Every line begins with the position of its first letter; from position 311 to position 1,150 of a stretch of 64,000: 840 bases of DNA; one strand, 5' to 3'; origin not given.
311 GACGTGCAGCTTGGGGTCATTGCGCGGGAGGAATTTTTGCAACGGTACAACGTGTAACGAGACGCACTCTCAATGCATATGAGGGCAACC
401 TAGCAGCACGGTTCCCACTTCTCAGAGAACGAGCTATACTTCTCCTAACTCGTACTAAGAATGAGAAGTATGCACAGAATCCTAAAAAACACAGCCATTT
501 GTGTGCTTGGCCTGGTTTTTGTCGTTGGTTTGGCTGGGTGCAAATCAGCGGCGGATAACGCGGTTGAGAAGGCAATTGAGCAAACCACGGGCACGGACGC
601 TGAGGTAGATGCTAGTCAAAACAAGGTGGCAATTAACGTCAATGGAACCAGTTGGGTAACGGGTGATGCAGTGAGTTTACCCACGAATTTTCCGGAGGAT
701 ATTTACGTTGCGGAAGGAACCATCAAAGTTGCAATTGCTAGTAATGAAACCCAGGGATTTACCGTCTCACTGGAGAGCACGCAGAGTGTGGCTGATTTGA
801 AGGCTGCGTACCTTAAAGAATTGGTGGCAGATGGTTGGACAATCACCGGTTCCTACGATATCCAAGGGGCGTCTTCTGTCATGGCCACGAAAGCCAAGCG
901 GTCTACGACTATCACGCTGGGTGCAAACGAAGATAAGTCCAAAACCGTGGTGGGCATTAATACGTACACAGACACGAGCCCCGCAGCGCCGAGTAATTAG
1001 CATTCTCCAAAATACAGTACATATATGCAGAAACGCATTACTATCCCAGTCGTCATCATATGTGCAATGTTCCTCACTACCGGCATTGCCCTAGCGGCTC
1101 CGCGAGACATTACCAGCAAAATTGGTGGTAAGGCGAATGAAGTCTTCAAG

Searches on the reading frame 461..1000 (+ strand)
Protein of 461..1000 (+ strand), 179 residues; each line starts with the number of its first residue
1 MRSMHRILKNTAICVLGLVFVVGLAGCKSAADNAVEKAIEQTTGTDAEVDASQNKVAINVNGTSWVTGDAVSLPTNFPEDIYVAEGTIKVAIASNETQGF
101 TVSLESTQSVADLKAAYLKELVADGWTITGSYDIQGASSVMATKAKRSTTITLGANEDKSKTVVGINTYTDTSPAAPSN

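Call 3: search_protein_families(library=pfam, proteins=[window:461-1000:+], max_evalue=0.1)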
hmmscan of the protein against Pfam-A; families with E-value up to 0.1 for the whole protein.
window:461-1000:+ (179 aa): 2 families
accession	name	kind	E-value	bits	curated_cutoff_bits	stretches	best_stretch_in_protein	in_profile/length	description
PF24381.1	DUF7537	-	0.0012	18.9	31.7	1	13-128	2-120/258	Family of unknown function (DUF7537)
PF25682.1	Phage_VG64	-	0.089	13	27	0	9-35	3-29/127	Mycobacterium phage VG64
